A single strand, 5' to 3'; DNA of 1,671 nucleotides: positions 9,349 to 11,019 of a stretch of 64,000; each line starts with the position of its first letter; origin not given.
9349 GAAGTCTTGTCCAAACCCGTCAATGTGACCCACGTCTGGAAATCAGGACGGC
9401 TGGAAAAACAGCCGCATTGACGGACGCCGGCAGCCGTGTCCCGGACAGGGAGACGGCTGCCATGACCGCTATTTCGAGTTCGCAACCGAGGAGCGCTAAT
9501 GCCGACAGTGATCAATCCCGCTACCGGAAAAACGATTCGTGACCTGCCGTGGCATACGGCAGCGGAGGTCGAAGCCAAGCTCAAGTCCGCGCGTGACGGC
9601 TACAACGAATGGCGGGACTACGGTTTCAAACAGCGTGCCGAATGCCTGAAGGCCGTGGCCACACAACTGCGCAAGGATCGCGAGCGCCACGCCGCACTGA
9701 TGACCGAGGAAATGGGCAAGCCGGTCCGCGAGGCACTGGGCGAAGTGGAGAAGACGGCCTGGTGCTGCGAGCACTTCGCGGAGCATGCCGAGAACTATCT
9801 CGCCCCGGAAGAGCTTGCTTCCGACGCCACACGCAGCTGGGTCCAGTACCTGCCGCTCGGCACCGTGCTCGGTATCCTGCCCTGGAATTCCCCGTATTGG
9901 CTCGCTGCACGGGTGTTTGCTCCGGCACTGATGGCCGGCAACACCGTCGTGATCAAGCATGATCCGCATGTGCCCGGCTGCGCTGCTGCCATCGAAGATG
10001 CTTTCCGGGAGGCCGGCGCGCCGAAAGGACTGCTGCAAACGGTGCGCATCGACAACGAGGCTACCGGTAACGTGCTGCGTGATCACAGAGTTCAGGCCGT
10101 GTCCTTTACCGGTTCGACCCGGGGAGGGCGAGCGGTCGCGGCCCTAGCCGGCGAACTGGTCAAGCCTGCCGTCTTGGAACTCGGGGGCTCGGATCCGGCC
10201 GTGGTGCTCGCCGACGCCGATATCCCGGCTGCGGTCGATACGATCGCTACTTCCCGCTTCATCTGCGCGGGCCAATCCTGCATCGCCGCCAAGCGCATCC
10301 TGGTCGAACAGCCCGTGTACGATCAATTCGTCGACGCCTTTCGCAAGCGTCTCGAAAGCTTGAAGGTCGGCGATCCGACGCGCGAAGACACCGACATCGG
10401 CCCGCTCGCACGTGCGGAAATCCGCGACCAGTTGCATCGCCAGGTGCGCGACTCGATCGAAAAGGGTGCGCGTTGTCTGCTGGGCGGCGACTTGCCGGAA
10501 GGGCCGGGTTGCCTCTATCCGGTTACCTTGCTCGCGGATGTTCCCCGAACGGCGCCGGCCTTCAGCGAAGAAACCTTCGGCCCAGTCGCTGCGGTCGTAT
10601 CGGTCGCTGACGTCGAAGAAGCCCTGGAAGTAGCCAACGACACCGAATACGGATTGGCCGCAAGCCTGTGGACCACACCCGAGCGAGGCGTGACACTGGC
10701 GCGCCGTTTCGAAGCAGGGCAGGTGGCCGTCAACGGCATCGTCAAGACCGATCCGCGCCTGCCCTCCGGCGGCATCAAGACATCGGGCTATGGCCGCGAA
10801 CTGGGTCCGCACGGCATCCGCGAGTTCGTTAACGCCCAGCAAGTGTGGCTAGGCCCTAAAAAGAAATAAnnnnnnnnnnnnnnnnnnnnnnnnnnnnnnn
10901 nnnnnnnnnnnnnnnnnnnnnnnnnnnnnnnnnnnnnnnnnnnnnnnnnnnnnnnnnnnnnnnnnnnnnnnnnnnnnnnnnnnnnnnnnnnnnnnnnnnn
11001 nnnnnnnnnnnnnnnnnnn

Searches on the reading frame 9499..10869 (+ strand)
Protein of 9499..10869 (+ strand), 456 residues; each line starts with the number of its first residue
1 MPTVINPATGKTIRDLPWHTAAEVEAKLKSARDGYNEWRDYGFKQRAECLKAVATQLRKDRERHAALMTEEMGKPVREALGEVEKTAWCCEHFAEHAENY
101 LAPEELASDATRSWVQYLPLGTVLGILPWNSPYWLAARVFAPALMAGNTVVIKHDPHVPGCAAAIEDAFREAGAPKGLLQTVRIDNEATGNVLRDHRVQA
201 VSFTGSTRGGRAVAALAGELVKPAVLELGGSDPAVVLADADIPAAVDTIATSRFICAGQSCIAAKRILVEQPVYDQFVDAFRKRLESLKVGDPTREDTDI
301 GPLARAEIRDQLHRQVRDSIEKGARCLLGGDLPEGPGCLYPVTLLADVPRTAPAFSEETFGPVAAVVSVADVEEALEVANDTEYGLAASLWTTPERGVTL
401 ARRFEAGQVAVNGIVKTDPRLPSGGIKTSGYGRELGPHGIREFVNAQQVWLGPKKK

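Call 65: search_protein_families(library=pfam, proteins=[window:9499-10869:+], max_evalue=0.00001)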
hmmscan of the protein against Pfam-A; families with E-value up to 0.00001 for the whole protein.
window:9499-10869:+ (456 aa): 1 family
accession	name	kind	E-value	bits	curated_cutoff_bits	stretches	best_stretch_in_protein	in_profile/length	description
PF00171.27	Aldedh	-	1.4e-136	456.2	23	1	4-449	11-461/461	Aldehyde dehydrogenase family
